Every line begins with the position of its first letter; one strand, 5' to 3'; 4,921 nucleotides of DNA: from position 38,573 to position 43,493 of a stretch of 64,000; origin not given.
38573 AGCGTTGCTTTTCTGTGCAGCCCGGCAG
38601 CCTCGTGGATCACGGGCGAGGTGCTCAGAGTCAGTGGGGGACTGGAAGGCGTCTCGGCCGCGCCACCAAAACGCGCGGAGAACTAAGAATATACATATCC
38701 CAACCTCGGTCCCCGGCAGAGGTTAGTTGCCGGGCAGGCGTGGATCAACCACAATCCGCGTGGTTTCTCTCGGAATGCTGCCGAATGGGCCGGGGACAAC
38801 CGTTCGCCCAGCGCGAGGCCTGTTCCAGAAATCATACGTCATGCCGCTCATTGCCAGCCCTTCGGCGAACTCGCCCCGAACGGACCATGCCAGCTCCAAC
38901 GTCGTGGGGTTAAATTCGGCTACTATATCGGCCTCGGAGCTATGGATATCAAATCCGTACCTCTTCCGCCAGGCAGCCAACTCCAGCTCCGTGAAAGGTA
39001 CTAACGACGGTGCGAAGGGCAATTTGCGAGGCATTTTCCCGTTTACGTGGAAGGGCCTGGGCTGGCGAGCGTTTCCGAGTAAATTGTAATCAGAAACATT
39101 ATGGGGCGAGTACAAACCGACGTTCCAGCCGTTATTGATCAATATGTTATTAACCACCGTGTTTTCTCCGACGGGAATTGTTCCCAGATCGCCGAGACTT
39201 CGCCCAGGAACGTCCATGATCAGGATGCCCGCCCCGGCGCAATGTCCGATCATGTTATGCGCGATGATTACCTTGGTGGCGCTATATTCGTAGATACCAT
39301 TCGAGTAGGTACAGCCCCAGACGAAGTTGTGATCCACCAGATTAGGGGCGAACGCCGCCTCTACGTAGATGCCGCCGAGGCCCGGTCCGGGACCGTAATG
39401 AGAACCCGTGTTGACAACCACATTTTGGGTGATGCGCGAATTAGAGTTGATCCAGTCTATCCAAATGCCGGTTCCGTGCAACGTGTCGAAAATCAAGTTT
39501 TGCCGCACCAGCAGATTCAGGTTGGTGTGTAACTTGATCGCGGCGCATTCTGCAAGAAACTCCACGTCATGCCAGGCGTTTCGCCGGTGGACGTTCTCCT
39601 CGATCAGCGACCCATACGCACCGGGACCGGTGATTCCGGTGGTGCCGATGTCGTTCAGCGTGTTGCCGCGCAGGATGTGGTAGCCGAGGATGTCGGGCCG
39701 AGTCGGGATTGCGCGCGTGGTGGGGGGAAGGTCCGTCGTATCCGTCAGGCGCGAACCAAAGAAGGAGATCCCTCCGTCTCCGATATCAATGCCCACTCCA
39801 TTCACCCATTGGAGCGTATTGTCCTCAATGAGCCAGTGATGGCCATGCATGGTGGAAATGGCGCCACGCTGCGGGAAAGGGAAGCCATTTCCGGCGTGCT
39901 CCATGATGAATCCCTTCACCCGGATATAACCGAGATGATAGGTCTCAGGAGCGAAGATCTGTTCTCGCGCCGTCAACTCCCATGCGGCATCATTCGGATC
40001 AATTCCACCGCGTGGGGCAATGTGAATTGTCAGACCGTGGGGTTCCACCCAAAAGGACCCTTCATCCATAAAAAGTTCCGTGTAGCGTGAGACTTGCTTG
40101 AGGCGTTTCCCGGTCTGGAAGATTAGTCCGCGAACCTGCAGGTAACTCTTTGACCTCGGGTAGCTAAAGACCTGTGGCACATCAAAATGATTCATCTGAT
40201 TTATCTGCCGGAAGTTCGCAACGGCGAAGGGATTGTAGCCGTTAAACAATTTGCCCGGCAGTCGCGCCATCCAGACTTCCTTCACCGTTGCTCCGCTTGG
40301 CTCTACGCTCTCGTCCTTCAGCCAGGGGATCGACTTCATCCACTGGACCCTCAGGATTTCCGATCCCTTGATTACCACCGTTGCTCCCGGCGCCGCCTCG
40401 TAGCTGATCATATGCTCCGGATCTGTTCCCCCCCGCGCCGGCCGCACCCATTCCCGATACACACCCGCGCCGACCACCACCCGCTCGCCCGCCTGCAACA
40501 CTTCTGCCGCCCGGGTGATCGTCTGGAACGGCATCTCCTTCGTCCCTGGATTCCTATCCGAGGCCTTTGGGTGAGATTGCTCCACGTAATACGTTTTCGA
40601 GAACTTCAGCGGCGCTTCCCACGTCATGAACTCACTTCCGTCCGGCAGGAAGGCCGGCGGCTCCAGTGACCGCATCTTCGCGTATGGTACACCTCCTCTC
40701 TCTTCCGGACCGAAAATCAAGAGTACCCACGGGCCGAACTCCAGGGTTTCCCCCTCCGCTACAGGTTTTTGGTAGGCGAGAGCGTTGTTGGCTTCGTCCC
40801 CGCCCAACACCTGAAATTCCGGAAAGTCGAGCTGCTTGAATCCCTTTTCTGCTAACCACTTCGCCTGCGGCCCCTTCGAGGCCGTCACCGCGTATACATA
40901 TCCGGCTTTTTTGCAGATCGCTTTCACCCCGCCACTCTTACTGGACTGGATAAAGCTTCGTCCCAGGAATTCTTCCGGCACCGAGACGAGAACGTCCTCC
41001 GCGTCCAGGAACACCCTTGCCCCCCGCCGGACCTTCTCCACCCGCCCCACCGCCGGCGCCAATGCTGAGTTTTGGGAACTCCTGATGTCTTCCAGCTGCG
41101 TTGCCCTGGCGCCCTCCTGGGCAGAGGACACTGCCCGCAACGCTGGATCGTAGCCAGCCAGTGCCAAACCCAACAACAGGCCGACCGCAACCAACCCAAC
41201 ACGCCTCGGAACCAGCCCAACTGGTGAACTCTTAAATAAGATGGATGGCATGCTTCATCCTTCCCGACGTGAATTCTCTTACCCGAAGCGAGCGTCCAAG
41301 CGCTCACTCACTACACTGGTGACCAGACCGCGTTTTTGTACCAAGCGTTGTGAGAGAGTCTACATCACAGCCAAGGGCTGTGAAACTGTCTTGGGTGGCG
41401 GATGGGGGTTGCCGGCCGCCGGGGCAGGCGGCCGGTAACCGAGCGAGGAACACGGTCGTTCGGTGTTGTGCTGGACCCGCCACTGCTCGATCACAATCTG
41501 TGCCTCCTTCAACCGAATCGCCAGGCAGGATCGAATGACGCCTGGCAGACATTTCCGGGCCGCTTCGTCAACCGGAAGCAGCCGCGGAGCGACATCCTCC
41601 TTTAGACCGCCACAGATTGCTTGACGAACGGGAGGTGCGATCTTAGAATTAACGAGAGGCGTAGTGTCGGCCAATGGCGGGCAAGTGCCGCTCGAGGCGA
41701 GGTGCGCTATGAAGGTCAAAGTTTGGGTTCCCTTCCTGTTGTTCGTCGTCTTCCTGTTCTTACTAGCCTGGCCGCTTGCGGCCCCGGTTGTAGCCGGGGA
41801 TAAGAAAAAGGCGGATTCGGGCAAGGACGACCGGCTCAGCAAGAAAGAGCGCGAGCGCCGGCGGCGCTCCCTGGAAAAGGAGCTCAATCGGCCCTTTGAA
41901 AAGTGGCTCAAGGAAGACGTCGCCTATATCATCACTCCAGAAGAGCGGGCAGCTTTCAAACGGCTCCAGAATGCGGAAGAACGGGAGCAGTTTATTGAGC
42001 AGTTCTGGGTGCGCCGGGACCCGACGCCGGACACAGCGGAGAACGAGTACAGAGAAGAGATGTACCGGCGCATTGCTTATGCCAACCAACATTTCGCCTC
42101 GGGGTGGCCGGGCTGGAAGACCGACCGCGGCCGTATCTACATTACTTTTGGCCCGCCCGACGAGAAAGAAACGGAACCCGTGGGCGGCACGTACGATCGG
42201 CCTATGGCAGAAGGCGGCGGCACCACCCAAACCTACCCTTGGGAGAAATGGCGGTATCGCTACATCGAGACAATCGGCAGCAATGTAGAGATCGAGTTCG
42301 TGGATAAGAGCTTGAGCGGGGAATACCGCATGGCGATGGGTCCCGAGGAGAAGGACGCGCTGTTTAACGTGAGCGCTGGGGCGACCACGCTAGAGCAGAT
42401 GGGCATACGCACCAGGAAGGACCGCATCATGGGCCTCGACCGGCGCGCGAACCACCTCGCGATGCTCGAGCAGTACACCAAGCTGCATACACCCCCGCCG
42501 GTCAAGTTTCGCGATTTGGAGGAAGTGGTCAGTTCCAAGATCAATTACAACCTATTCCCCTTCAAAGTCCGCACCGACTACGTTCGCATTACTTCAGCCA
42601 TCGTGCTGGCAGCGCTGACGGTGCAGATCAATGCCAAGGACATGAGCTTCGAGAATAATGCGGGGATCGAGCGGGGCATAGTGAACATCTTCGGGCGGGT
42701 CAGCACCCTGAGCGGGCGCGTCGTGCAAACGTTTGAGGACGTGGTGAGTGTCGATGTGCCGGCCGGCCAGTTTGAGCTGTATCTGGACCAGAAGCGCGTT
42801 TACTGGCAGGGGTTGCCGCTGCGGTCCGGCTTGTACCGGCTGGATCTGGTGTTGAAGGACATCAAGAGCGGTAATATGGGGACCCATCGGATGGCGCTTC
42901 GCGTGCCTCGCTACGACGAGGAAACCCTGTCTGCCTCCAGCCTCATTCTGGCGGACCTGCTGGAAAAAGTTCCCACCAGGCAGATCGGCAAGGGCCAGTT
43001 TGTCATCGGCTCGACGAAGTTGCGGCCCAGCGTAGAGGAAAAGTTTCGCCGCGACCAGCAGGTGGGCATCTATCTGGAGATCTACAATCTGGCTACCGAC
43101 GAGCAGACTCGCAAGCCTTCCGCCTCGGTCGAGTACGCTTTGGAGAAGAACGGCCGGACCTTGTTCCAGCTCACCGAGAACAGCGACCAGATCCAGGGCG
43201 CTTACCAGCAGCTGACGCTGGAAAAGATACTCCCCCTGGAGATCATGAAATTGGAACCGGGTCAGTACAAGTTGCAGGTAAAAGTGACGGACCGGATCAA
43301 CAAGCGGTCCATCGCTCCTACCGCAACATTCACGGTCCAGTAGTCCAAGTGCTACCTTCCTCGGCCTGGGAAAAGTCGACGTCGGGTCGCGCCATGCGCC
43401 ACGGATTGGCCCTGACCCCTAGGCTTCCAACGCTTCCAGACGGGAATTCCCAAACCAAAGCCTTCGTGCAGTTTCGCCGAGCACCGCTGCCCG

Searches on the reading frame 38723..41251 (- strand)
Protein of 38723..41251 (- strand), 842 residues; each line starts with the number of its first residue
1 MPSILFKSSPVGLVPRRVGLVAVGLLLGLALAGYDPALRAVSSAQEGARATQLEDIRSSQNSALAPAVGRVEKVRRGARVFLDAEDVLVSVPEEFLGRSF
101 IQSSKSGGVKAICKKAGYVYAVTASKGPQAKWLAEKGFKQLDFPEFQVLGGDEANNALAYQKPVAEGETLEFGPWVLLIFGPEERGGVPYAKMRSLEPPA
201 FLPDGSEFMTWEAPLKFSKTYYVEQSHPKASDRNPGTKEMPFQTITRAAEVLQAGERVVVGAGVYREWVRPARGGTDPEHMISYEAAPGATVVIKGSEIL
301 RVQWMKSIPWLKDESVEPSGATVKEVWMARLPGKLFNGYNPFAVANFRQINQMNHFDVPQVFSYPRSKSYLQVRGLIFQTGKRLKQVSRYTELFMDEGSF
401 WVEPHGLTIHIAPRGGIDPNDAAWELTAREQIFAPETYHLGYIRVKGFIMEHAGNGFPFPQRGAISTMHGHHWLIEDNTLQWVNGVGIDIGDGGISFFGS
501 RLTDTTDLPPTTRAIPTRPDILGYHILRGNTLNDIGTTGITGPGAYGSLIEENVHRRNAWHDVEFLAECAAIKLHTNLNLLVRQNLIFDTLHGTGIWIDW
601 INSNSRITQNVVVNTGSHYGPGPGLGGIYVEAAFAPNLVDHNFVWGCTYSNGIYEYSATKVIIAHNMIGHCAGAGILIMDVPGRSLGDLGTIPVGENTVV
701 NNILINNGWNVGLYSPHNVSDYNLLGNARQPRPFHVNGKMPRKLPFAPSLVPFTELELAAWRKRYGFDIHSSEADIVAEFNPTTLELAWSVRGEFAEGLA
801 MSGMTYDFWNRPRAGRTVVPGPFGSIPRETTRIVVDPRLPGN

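Call 14: search_protein_families(library=pfam, proteins=[window:38723-41251:-], max_evalue=0.01)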
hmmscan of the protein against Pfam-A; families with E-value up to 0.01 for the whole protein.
window:38723-41251:- (842 aa): 4 families
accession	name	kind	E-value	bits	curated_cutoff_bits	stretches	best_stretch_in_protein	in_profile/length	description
PF13229.12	Beta_helix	-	1.1e-12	48.4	25.9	2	469-647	7-137/158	Right handed beta helix region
PF07602.17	DUF1565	-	5.5e-06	26.3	20.3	1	231-267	4-40/257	Protein of unknown function (DUF1565)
PF22842.2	Pel9A-like_beta_helix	-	9.6e-06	25.2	25.2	1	213-265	3-52/370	Pel9A-like, right handed beta helix region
PF05048.19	NosD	-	0.00038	20.4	23.6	1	563-716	59-181/212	Periplasmic copper-binding protein (NosD)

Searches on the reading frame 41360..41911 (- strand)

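Call 14: search_protein_families(library=pfam, proteins=[window:41360-41911:-], max_evalue=0.01)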
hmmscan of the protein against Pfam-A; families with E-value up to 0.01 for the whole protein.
window:41360-41911:- (183 aa): 1 family
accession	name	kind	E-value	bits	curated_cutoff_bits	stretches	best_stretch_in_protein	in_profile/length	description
PF13683.12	rve_3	-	1.4e-06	28.4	26.5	1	133-162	38-67/67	Integrase core domain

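Call 16: search_protein_families(library=ncbifam, proteins=[window:41360-41911:-], max_evalue=0.01)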
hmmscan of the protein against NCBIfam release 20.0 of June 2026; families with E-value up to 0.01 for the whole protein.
window:41360-41911:- (183 aa): 1 family
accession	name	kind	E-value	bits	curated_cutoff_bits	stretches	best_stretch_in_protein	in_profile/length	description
NF033516.0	transpos_IS3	equivalog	0.0014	17.9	160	1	133-163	336-366/369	IS3 family transposase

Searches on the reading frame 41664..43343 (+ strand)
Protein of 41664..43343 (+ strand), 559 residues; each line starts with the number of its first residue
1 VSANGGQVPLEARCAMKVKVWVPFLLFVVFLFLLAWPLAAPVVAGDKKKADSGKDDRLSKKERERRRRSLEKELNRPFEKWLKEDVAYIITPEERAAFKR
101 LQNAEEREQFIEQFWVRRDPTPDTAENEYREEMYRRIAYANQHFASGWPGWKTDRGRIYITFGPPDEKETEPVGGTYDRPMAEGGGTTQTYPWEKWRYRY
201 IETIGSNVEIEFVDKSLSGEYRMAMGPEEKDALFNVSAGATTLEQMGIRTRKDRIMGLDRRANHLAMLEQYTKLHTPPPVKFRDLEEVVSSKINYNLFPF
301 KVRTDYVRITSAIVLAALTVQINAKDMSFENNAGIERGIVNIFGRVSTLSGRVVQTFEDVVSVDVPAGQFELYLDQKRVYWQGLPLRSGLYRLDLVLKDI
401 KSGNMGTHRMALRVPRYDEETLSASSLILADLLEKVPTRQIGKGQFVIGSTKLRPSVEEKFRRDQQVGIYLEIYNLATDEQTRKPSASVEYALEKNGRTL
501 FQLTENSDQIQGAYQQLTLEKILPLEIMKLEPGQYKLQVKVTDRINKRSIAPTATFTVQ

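Call 14: search_protein_families(library=pfam, proteins=[window:41664-43343:+], max_evalue=0.01)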
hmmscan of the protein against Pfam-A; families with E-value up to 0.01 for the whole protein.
window:41664-43343:+ (559 aa): 2 families
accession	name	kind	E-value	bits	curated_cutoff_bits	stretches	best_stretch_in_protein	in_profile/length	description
PF20094.4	GWxTD_dom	-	1.6e-16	61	26.9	1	82-167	33-114/172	GWxTD domain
PF00028.23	Cadherin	-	0.0062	17.4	28.8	0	477-558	20-90/93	Cadherin domain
